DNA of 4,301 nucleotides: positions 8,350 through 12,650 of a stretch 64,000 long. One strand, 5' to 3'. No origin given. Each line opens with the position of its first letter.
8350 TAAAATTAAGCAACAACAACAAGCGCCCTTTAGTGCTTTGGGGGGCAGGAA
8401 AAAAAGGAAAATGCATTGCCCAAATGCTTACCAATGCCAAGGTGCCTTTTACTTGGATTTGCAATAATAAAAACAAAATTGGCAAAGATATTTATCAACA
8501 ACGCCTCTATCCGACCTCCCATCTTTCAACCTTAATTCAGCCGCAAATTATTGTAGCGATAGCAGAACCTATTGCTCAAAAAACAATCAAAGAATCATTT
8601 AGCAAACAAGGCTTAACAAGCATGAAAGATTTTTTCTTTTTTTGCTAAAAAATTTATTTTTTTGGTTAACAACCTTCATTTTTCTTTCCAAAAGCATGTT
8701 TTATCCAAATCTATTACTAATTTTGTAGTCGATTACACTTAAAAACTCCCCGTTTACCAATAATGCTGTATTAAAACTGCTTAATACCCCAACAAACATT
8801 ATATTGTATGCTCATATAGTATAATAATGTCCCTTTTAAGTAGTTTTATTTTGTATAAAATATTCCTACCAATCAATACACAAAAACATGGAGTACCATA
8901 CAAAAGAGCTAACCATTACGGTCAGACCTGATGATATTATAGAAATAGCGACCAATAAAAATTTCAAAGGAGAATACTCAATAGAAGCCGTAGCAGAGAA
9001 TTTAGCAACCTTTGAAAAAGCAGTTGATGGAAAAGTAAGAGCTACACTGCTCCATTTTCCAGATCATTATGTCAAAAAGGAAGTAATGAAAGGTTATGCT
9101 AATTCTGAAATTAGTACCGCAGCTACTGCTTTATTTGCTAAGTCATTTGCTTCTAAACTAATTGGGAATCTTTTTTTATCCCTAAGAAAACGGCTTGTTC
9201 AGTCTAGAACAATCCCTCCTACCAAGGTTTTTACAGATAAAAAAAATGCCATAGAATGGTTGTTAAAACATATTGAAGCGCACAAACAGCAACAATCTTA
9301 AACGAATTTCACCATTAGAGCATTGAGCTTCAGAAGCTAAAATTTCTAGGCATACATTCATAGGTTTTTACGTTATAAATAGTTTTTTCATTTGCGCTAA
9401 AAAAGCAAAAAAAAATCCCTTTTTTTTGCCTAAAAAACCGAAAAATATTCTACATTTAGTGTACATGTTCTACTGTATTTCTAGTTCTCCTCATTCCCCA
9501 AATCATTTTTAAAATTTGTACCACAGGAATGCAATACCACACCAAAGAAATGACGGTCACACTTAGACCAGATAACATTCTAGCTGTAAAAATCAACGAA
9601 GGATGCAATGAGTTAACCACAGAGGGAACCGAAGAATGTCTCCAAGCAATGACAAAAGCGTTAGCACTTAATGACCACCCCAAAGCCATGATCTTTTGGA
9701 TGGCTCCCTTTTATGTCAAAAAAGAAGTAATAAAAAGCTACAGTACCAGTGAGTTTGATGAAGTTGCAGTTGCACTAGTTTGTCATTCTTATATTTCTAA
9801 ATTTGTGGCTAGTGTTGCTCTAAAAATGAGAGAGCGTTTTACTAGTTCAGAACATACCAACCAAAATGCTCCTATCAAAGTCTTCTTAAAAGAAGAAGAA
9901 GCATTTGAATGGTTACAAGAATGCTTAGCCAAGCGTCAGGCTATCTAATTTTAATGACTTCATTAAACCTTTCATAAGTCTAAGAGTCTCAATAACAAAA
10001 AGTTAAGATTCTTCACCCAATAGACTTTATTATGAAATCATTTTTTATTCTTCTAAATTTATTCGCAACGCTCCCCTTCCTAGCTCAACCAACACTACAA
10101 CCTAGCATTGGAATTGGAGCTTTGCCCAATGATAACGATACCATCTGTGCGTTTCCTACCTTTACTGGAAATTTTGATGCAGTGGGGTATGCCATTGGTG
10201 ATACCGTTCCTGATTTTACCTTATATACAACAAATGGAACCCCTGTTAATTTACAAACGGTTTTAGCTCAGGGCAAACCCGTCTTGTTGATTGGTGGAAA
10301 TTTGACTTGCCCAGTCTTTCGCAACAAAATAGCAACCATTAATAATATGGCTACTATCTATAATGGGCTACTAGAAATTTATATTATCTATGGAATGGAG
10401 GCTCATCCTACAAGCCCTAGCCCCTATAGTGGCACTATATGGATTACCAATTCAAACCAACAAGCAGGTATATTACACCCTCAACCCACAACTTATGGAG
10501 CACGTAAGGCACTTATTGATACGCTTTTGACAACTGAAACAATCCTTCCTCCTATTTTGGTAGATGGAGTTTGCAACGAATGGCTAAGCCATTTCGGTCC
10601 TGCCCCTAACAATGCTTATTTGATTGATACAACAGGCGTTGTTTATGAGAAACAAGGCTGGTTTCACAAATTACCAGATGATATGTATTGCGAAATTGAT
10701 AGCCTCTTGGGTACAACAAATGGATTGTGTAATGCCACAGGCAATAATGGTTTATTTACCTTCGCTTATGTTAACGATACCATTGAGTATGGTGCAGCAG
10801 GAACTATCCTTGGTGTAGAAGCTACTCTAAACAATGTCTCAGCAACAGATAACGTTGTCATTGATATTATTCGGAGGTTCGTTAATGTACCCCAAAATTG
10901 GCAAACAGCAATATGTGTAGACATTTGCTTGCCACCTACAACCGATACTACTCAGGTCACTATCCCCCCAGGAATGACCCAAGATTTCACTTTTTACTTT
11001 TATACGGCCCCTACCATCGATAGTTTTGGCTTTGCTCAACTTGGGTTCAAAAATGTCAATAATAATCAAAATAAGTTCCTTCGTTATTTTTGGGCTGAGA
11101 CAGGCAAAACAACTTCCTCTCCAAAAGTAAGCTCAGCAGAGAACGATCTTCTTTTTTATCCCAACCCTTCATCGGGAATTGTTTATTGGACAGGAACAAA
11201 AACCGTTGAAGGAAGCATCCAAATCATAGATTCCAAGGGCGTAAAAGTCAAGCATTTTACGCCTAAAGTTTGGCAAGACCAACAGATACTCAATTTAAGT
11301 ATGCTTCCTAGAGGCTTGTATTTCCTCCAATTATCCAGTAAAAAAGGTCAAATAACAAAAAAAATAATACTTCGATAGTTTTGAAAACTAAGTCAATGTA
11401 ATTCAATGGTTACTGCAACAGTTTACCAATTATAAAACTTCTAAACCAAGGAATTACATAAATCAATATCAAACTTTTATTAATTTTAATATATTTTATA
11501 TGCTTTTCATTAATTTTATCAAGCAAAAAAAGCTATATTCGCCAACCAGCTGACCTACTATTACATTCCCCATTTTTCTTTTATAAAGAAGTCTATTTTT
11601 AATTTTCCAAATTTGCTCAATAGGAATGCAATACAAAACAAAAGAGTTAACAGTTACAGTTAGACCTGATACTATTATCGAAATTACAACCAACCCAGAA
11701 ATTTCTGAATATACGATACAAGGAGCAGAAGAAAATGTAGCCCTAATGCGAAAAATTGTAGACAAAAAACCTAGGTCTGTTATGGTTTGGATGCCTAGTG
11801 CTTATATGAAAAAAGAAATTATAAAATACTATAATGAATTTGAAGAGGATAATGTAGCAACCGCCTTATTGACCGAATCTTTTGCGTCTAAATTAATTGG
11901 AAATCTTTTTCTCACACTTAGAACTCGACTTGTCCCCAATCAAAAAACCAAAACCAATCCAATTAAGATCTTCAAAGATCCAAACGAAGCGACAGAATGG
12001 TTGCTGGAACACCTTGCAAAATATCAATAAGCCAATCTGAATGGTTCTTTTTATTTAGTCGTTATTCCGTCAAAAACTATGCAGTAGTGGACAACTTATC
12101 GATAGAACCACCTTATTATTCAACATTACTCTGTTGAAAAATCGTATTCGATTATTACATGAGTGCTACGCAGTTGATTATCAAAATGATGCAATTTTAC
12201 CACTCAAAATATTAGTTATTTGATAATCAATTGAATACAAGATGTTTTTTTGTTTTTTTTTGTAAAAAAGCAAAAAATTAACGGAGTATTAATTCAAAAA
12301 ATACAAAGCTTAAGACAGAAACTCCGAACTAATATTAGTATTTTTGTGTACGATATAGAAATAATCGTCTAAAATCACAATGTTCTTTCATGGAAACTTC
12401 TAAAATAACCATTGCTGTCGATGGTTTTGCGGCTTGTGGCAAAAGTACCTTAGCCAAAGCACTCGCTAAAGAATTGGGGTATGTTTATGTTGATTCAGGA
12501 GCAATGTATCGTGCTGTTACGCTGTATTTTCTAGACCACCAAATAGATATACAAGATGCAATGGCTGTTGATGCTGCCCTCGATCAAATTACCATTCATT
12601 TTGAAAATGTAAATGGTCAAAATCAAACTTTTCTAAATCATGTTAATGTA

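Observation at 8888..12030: Three paralogous 135-aa cytoplasmic proteins interleaved with a T9SS cargo gene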

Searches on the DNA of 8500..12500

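Call 84: search_rna_families(source=window, start=8500, end=12500, threshold=evalue, max_evalue=1)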
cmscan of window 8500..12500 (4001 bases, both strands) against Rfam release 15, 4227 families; matches with E-value up to 1: 0.
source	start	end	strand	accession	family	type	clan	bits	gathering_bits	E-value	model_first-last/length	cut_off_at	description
